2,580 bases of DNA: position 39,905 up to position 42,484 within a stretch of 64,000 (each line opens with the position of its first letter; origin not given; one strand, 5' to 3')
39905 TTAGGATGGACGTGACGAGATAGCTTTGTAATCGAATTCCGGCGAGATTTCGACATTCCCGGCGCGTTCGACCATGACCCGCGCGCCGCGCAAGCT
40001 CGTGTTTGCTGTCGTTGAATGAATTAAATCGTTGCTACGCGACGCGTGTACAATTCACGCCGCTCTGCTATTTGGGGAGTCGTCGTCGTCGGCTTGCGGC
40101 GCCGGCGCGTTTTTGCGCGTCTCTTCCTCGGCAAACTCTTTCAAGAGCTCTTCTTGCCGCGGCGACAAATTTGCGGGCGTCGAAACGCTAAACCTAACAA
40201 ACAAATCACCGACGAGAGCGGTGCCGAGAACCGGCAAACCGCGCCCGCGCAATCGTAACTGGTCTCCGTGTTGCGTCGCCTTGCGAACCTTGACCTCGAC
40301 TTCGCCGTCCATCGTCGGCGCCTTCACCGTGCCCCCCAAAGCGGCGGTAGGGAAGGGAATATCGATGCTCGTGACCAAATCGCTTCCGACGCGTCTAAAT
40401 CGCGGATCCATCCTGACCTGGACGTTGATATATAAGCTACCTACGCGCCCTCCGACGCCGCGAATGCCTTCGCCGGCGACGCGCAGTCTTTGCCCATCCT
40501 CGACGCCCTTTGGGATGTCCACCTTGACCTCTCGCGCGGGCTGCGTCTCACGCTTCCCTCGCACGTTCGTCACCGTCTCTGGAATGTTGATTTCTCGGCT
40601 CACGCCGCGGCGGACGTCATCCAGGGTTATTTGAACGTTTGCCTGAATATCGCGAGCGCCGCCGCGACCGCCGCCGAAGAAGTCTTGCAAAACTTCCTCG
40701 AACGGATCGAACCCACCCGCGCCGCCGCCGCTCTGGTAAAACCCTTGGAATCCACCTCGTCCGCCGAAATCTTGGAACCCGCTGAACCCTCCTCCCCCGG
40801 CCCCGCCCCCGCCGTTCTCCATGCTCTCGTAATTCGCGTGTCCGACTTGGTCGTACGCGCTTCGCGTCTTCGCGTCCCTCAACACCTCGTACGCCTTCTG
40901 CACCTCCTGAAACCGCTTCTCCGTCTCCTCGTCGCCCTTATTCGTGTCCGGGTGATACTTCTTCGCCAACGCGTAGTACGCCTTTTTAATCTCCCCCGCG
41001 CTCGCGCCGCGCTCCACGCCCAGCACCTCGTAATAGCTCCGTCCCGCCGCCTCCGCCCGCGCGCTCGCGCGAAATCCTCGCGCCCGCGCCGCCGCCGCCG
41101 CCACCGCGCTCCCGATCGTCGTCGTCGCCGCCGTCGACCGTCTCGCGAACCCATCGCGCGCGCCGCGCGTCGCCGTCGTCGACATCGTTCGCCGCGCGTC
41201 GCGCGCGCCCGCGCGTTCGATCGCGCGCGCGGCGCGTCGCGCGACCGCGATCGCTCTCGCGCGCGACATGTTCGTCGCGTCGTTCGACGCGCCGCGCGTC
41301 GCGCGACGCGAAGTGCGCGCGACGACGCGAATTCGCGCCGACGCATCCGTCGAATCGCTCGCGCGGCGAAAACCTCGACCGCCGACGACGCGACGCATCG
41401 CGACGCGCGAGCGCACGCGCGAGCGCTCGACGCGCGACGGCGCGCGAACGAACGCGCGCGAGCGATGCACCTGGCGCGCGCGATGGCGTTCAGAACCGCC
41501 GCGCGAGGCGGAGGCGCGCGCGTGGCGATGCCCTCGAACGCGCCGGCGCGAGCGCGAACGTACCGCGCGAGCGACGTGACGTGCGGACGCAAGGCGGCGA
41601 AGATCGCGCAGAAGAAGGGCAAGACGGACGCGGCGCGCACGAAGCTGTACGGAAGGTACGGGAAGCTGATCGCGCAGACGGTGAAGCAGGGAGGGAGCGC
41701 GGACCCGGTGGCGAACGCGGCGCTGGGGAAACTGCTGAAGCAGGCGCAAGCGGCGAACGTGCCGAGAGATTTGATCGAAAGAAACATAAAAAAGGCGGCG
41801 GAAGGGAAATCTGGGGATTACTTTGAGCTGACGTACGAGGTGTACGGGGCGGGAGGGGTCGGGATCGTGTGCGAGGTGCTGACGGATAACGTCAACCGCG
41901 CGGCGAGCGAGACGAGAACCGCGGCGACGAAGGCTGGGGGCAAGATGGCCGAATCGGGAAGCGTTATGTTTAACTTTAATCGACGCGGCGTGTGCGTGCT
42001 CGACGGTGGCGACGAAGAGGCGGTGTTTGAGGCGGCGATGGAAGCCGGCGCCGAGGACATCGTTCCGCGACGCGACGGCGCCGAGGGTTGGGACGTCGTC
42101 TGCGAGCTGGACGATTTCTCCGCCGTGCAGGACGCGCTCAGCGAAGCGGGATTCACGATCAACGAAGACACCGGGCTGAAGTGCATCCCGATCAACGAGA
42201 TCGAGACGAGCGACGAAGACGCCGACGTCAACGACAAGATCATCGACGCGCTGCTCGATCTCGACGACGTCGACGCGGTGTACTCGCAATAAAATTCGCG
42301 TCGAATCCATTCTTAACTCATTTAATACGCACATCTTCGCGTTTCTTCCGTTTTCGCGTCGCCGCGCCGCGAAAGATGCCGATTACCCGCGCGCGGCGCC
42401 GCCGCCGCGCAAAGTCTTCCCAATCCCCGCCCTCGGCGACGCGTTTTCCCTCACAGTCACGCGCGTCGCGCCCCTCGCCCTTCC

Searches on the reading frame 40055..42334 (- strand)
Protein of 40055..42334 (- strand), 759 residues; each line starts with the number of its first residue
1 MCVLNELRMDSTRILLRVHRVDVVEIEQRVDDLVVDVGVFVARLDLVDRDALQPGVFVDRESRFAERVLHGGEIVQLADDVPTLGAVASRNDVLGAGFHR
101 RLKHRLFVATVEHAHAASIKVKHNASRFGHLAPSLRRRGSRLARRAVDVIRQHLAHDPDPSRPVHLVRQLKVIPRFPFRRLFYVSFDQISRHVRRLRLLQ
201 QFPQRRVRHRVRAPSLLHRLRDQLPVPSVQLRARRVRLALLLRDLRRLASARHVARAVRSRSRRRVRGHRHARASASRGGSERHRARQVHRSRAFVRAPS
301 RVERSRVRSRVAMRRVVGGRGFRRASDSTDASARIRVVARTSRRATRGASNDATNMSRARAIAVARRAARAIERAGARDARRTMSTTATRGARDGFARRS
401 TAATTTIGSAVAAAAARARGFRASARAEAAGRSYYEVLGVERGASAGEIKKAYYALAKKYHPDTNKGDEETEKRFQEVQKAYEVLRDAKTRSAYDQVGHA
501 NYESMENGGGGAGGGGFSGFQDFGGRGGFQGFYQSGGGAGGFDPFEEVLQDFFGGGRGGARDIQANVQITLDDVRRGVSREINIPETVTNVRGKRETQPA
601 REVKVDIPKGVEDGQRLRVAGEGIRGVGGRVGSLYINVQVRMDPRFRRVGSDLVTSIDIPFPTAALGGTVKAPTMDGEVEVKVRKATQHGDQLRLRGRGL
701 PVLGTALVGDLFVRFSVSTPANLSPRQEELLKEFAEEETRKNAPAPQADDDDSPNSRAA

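Call 37: search_protein_families(library=pfam, proteins=[window:40055-42334:-], max_evalue=0.00001)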
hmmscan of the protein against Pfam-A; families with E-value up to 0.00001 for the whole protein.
window:40055-42334:- (759 aa): 2 families
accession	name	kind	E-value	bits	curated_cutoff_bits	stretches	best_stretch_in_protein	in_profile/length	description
PF01556.23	DnaJ_C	-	6.6e-40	137.1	26.6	1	563-720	1-152/152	DnaJ C terminal domain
PF00226.36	DnaJ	-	9.2e-26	90.2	27.8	1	433-495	1-63/63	DnaJ domain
